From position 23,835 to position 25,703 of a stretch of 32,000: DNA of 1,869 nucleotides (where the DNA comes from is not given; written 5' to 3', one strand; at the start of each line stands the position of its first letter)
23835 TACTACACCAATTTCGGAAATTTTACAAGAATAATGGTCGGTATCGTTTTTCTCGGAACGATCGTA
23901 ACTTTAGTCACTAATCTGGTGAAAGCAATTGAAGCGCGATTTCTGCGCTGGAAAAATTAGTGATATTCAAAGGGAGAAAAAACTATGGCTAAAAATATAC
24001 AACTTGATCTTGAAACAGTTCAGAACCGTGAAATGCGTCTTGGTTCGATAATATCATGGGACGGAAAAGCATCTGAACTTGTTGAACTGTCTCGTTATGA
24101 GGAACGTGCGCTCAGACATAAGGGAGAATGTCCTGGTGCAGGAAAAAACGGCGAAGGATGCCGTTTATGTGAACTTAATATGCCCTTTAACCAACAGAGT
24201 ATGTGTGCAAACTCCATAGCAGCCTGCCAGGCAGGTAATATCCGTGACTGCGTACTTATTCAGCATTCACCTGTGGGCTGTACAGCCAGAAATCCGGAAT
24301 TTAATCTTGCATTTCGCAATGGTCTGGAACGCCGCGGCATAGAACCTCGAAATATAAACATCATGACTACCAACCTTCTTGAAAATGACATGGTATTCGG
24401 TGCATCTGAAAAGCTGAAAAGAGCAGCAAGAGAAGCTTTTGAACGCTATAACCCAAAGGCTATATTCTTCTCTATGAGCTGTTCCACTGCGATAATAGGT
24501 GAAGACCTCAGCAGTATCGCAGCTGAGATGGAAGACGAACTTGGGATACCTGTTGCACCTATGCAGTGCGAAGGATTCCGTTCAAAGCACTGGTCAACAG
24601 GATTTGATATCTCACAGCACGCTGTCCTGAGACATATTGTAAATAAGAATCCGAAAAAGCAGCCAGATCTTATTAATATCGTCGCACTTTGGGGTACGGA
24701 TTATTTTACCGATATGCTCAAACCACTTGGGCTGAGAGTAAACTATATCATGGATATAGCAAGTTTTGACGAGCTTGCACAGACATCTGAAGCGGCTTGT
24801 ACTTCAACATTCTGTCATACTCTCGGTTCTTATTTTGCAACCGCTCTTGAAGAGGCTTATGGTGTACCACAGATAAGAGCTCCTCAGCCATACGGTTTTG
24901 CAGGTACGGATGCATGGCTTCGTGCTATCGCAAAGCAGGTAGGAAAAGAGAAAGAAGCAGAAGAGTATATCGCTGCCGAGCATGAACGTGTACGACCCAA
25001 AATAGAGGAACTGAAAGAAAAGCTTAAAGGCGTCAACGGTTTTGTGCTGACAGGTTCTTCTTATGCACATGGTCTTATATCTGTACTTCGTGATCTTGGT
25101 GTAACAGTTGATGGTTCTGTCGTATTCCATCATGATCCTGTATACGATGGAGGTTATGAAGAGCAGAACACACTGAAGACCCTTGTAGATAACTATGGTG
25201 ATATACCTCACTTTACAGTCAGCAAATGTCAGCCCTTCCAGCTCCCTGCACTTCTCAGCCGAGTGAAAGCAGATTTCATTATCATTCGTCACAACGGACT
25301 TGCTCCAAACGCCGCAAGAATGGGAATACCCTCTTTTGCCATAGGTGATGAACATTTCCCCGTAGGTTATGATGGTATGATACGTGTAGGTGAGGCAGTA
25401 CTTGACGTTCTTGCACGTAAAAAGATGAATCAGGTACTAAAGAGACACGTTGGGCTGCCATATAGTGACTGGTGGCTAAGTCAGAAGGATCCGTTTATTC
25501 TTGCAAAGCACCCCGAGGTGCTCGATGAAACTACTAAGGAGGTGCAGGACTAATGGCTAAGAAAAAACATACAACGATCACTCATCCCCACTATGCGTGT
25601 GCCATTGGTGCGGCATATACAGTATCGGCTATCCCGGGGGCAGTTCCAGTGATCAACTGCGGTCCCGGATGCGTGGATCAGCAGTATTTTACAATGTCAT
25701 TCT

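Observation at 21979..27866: Importer-coupled nitrogenase-like operon: SsuA/NMT1-type binding protein and permease translationally coupled to a NifD/NifK-like pair, with a LysR neighbour and no Fe protein, no ABC ATPase and no maturation genes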

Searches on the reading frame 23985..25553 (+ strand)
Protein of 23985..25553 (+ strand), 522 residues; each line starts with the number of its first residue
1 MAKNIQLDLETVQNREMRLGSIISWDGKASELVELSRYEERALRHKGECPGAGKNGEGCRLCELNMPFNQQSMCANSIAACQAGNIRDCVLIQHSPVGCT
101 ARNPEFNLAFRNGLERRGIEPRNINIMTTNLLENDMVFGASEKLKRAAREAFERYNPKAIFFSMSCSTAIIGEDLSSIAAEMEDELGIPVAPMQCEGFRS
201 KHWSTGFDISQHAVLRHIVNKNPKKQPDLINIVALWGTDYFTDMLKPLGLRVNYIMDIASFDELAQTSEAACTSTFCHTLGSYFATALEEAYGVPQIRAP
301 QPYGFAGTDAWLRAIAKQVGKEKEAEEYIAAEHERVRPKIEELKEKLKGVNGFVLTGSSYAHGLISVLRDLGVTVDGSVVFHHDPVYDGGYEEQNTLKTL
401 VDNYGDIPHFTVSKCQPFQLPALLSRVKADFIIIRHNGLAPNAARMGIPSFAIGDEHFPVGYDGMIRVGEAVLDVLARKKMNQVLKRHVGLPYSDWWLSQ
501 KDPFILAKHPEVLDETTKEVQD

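Call 3: search_protein_families(library=pfam, proteins=[window:23985-25553:+], max_evalue=0.01)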
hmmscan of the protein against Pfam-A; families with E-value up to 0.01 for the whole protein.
window:23985-25553:+ (522 aa): 1 family
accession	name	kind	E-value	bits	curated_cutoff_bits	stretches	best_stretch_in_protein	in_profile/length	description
PF00148.24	Oxidored_nitro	-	5.3e-74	249.9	28.6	1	74-475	1-397/399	Nitrogenase component 1 type Oxidoreductase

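Call 4: search_protein_families(library=ncbifam, proteins=[window:23985-25553:+], max_evalue=0.01)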
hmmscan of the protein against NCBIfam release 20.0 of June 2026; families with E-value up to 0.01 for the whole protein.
window:23985-25553:+ (522 aa): 19 families
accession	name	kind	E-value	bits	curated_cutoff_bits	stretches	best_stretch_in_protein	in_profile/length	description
TIGR01862.1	N2-ase-Ialpha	subfamily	1.6e-47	162.1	486.05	1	83-409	46-380/444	nitrogenase component I subunit alpha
TIGR01283.1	nifE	equivalog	8.6e-45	153.1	505.1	1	66-472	37-441/459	nitrogenase iron-molybdenum cofactor biosynthesis protein NifE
TIGR01282.1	nifD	equivalog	3.7e-42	144.6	653.55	1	83-433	60-418/466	nitrogenase molybdenum-iron protein alpha chain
TIGR01284.1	alt_nitrog_alph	subfamily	3.3e-33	114.8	512.8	1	82-392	55-370/457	nitrogenase subunit alpha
NF011047.0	PRK14477.1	equivalog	4.4e-32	110.8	1229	1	66-469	28-431/917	bifunctional nitrogenase iron-molybdenum cofactor biosynthesis protein NifEN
TIGR01860.1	VNFD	equivalog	3.9e-24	85.1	823.1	1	82-384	57-364/461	nitrogenase vanadium-iron protein, alpha chain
NF002768.0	PRK02842.1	equivalog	2.7e-20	72.6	324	1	130-373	68-311/423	ferredoxin:protochlorophyllide reductase (ATP-dependent) subunit N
TIGR01278.1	DPOR_BchB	equivalog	3e-20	72.6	490.35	1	89-375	26-318/512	ferredoxin:protochlorophyllide reductase (ATP-dependent) subunit B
TIGR01861.1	ANFD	equivalog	1.3e-19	70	873.8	1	84-375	60-355/513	nitrogenase iron-iron protein, alpha chain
TIGR01279.1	DPOR_bchN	equivalog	4.3e-16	58.8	419.95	1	131-370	58-295/407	ferredoxin:protochlorophyllide reductase (ATP-dependent) subunit N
TIGR02932.1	vnfK_nitrog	equivalog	1.3e-14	53.9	873.95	2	75-262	17-205/457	V-containing nitrogenase subunit beta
TIGR02931.1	anfK_nitrog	equivalog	1.2e-13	50.6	853.85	1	74-322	19-286/461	Fe-only nitrogenase subunit beta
TIGR03282.1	methan_mark_13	equivalog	2.3e-13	49.9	268.4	1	89-183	20-102/352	Ni-sirohydrochlorin a,c-diamide reductive cyclase catalytic subunit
NF002789.0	PRK02910.1-3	equivalog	4.1e-13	49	509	1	131-324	60-258/535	ferredoxin:protochlorophyllide reductase (ATP-dependent) subunit B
TIGR01286.1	nifK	equivalog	2.5e-09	36.1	427.3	1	109-234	97-227/516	nitrogenase molybdenum-iron protein subunit beta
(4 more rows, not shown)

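Call 10: find_encoding_contigs(protein=window:23985-25553:+, flank=10000, max_places=8)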
Protein window:23985-25553:+ (522 aa): 23 contigs read that carry it; 8 places shown.
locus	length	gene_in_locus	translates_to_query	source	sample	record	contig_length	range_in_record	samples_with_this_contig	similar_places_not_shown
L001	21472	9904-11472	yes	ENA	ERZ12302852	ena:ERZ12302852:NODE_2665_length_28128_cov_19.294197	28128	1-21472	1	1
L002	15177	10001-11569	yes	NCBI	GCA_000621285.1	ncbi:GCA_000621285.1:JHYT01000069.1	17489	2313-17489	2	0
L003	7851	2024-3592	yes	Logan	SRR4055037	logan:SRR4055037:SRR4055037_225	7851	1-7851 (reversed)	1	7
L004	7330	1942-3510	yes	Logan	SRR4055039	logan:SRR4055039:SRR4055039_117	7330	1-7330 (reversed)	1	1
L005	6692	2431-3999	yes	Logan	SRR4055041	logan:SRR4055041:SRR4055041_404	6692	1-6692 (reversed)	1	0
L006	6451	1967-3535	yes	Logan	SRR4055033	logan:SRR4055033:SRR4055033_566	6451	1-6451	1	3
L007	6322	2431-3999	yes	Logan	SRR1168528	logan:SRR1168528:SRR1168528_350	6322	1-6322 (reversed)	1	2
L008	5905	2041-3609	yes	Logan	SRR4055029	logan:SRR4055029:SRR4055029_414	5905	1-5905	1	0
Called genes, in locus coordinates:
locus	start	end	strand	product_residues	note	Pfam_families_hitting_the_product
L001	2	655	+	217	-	?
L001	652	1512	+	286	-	PF12900:Pyridox_ox_2 (faint), PF00041:fn3 (faint)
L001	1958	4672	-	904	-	PF12704:MacB_PCD (faint), PF02687:FtsX (weak)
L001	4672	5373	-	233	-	PF02463:SMC_N (faint), PF00005:ABC_tran, PF13304:AAA_21 (faint)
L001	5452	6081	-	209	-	PF00440:TetR_N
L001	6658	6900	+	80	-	-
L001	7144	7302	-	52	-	-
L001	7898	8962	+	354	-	PF13379:NMT1_2, PF04069:OpuAC (faint), PF09084:NMT1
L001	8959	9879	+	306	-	PF00528:BPD_transp_1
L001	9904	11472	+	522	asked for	PF00148:Oxidored_nitro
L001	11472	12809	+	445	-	PF00148:Oxidored_nitro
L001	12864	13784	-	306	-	PF00126:HTH_1, PF03466:LysR_substrate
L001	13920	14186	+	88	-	-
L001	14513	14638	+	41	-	-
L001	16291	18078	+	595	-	PF07755:DUF1611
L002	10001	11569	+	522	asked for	PF00148:Oxidored_nitro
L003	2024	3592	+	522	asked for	PF00148:Oxidored_nitro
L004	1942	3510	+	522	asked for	PF00148:Oxidored_nitro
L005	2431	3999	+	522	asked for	PF00148:Oxidored_nitro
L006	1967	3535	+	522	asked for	PF00148:Oxidored_nitro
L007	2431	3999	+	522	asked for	PF00148:Oxidored_nitro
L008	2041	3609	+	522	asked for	PF00148:Oxidored_nitro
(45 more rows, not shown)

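Call 11: find_homologous_proteins(query=window:23985-25550:+, max_evalue=1e-10)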
Query window:23985-25550:+ (522 aa): 723 proteins with E <= 1e-10 among 8000 candidates; the best 120 are listed.
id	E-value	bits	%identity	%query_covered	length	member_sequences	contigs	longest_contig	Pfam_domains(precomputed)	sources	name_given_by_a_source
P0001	0.0e+0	1143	93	100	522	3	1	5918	PF00148.25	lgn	-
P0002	0.0e+0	1140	93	100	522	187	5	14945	PF00148.25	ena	-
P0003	0.0e+0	1104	90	100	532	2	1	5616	PF00148.25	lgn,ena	-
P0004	0.0e+0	1102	90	100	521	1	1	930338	PF00148.25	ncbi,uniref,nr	ncbi:nitrogenase component 1 [Ruminococcus sp. HUN007]|uniref:nitrogenase component 1 n=1 Tax=Rumino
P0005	2.7e-298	1008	83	99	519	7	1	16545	PF00148.25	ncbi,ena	-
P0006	4.8e-298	1007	82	100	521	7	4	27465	PF00148.25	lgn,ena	-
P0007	1.4e-293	993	82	99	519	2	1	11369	PF00148.25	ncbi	-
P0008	1.4e-272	923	75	99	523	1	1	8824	PF00148.25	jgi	jgi:nitrogenase molybdenum-iron protein alpha chain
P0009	3.1e-271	919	77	98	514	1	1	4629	PF00148.25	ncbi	-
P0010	6.0e-271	918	77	98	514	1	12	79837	PF00148.25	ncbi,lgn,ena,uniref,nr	ncbi:nitrogenase component 1 [Succinivibrio sp.]|uniref:nitrogenase component 1 n=1 Tax=Succinivibri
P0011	1.3e-270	917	77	98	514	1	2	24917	PF00148.25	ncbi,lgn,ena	-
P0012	2.5e-270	916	76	98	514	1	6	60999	PF00148.25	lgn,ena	-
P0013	2.9e-270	916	77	98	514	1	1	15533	PF00148.25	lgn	-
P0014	3.5e-270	915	76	98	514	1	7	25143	PF00148.25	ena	-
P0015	4.1e-270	915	77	98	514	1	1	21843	PF00148.25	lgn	-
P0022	3.8e-269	912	76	98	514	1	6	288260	PF00148.25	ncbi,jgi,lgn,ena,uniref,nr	ncbi:nitrogenase component 1 [Succinivibrio dextrinosolvens]|uniref:nitrogenase component 1 n=1 Tax=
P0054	1.3e-248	844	70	99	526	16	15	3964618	PF00148.25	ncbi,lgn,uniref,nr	ncbi:nitrogenase component 1 [Clostridium kluyveri]|uniref:NifD2 n=2 Tax=Clostridium kluyveri TaxID=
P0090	8.9e-239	812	66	98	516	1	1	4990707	PF00148.25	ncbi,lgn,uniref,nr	ncbi:nitrogenase component 1 [Clostridium pasteurianum]|uniref:Nitrogenase molybdenum-iron protein, 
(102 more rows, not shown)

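Call 12: find_encoding_contigs(protein=P0054, flank=10000, max_places=2)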
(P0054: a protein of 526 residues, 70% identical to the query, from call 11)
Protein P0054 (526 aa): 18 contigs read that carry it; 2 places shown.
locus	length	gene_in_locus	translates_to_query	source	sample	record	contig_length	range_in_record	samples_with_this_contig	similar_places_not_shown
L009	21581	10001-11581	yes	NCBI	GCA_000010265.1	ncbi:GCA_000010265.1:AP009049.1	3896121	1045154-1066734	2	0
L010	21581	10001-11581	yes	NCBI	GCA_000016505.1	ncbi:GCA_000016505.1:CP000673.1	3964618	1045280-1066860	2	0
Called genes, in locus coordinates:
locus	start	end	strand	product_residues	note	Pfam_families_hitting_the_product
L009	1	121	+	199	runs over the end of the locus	PF00881:Nitroreductase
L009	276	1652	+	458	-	PF05673:DUF815, PF13191:AAA_16 (faint), PF20720:nSTAND3 (weak), PF00004:AAA (weak)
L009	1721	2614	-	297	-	PF09924:LPG_synthase_C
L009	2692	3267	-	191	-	PF13302:Acetyltransf_3, PF13420:Acetyltransf_4, PF00583:Acetyltransf_1, PF13508:Acetyltransf_7 (weak), PF13523:Acetyltransf_8 (weak)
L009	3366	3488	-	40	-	-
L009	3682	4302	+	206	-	PF02677:QueH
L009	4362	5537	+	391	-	PF00155:Aminotran_1_2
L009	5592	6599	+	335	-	PF06089:Asparaginase_II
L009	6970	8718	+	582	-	PF00664:ABC_membrane, PF00005:ABC_tran, PF02463:SMC_N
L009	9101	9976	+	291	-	PF10609:ParA (weak), PF00142:Fer4_NifH, PF01656:CbiA, PF02374:ArsA_ATPase (weak), PF13614:AAA_31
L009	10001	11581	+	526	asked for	PF00148:Oxidored_nitro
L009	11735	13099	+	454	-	PF00148:Oxidored_nitro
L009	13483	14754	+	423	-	PF04055:Radical_SAM, PF02579:Nitro_FeMo-Co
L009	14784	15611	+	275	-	PF00528:BPD_transp_1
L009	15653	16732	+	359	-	PF09084:NMT1, PF13379:NMT1_2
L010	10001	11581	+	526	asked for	PF00148:Oxidored_nitro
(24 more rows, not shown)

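Call 13: find_encoding_contigs(protein=P0090, flank=10000, max_places=1)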
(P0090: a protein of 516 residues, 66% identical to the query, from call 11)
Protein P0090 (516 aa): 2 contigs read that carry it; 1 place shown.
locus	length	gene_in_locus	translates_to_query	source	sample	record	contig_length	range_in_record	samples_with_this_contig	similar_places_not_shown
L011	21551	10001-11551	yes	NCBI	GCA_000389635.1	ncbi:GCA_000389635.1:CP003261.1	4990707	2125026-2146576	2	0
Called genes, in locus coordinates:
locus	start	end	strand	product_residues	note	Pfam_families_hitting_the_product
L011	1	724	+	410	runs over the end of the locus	PF00109:ketoacyl-synt, PF02801:Ketoacyl-synt_C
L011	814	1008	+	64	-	-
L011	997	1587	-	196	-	PF09997:DUF2238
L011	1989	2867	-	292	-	PF04055:Radical_SAM, PF13186:SPASM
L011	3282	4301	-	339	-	PF00248:Aldo_ket_red, PF13183:Fer4_8 (weak), PF13187:Fer4_9, PF13534:Fer4_17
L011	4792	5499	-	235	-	PF00188:CAP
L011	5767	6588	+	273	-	PF01522:Polysacc_deac_1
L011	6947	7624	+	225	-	PF09335:VTT_dom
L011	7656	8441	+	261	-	PF02673:BacA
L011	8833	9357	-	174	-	PF02915:Rubrerythrin (faint)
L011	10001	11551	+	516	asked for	PF00148:Oxidored_nitro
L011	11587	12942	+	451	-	PF00148:Oxidored_nitro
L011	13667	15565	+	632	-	PF03063:Prismane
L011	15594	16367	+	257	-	PF00142:Fer4_NifH (weak), PF01656:CbiA, PF02374:ArsA_ATPase, PF10609:ParA (faint), PF13614:AAA_31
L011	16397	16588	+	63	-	PF10133:CooT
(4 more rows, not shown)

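Call 14: find_encoding_contigs(protein=P0022, flank=10000, max_places=2)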
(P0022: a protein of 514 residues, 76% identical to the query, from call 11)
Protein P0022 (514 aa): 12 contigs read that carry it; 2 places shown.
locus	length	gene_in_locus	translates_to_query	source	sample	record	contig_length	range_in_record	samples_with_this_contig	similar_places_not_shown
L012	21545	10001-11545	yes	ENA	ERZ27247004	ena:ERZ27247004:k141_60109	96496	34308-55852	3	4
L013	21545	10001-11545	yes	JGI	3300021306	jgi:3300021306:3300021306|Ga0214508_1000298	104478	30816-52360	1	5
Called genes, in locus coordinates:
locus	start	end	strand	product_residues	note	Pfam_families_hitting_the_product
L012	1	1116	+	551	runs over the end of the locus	PF11412:DsbD_N, PF02683:DsbD_TM, PF13386:DsbD_2, PF00085:Thioredoxin, PF13098:Thioredoxin_2, PF13899:Thioredoxin_7 (weak)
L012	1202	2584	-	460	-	PF01637:ATPase_2, PF13173:AAA_14, PF03008:DUF234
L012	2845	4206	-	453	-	PF00289:Biotin_carb_N, PF02655:ATP-grasp_3 (weak), PF02222:ATP-grasp, PF02786:CPSase_L_D2, PF07478:Dala_Dala_lig_C, PF02785:Biotin_carb_C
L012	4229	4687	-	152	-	PF25984:BSH_YknX (faint), PF00364:Biotin_lipoyl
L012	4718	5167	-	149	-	PF01220:DHquinase_II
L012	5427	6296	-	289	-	PF00126:HTH_1, PF03466:LysR_substrate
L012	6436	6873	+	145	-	PF04076:BOF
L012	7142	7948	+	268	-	PF00005:ABC_tran, PF13304:AAA_21 (faint)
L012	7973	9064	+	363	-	PF04069:OpuAC (weak), PF13379:NMT1_2, PF09084:NMT1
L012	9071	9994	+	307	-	PF00528:BPD_transp_1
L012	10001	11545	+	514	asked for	PF00148:Oxidored_nitro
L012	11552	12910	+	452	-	PF00148:Oxidored_nitro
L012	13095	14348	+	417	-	PF07690:MFS_1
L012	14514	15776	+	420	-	PF00464:SHMT, PF00155:Aminotran_1_2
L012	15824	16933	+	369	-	PF00383:dCMP_cyt_deam_1, PF14437:MafB19-deam, PF01872:RibD_C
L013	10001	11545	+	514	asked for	PF00148:Oxidored_nitro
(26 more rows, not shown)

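Call 15: find_encoding_contigs(protein=P0004, flank=10000, max_places=1)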
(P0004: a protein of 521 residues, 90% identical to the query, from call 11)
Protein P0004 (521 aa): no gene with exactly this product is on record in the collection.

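Call 16: search_solved_structures(query=window:23985-25550:+, max_evalue=0.00001, show_alignments=2)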
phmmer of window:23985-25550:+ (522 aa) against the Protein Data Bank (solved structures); distinct sequences matched with E-value up to 0.00001: 49.
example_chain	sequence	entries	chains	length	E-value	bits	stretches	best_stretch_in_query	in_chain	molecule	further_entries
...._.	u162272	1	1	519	7.6e-196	655.2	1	5-509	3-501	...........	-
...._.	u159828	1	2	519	1.3e-195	654.4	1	8-509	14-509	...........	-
9p1x_A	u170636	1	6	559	1.7e-40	142.7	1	83-390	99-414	Nitrogenase protein alpha chain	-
4wn9_A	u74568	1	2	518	7.7e-38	133.8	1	82-414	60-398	Nitrogenase molybdenum-iron protein alpha chain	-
5vpw_A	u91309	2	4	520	7.8e-38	133.8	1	82-414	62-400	Nitrogenase molybdenum-iron protein alpha chain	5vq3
1mio_A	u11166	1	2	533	8.4e-38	133.7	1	82-414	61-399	NITROGENASE MOLYBDENUM IRON PROTEIN (ALPHA CHAIN)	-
4wes_A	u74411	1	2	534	8.4e-38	133.7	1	82-414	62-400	Nitrogenase molybdenum-iron protein alpha chain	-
9spz_A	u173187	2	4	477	4.2e-26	95.1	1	81-388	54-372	Nitrogenase protein alpha chain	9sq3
9i0g_A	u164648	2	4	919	7.4e-26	94.3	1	60-375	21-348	Nitrogenase iron-molybdenum cofactor biosynthesis protein NifE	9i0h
9hbc_A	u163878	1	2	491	3.7e-23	85.4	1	83-407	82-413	MoFe nitrogenase subunit D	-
9hbn_A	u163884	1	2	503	4.8e-23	85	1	83-404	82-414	MoFe nitrogenase subunit D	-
9ian_A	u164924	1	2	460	1.5e-22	83.4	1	80-376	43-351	Nitrogenase iron-molybdenum cofactor biosynthesis protein NifE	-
9iao_A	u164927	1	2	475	1.7e-22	83.2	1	80-376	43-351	Nitrogenase iron-molybdenum cofactor biosynthesis protein NifE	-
9onj_A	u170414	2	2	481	1.8e-22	83.2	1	79-376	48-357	Nitrogenase iron-molybdenum cofactor biosynthesis protein NifE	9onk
3pdi_A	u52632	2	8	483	1.8e-22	83.1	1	79-376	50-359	Nitrogenase MoFe cofactor biosynthesis protein NifE | Nitrogenase iron-molybdenum cofactor biosynthesis protein NifE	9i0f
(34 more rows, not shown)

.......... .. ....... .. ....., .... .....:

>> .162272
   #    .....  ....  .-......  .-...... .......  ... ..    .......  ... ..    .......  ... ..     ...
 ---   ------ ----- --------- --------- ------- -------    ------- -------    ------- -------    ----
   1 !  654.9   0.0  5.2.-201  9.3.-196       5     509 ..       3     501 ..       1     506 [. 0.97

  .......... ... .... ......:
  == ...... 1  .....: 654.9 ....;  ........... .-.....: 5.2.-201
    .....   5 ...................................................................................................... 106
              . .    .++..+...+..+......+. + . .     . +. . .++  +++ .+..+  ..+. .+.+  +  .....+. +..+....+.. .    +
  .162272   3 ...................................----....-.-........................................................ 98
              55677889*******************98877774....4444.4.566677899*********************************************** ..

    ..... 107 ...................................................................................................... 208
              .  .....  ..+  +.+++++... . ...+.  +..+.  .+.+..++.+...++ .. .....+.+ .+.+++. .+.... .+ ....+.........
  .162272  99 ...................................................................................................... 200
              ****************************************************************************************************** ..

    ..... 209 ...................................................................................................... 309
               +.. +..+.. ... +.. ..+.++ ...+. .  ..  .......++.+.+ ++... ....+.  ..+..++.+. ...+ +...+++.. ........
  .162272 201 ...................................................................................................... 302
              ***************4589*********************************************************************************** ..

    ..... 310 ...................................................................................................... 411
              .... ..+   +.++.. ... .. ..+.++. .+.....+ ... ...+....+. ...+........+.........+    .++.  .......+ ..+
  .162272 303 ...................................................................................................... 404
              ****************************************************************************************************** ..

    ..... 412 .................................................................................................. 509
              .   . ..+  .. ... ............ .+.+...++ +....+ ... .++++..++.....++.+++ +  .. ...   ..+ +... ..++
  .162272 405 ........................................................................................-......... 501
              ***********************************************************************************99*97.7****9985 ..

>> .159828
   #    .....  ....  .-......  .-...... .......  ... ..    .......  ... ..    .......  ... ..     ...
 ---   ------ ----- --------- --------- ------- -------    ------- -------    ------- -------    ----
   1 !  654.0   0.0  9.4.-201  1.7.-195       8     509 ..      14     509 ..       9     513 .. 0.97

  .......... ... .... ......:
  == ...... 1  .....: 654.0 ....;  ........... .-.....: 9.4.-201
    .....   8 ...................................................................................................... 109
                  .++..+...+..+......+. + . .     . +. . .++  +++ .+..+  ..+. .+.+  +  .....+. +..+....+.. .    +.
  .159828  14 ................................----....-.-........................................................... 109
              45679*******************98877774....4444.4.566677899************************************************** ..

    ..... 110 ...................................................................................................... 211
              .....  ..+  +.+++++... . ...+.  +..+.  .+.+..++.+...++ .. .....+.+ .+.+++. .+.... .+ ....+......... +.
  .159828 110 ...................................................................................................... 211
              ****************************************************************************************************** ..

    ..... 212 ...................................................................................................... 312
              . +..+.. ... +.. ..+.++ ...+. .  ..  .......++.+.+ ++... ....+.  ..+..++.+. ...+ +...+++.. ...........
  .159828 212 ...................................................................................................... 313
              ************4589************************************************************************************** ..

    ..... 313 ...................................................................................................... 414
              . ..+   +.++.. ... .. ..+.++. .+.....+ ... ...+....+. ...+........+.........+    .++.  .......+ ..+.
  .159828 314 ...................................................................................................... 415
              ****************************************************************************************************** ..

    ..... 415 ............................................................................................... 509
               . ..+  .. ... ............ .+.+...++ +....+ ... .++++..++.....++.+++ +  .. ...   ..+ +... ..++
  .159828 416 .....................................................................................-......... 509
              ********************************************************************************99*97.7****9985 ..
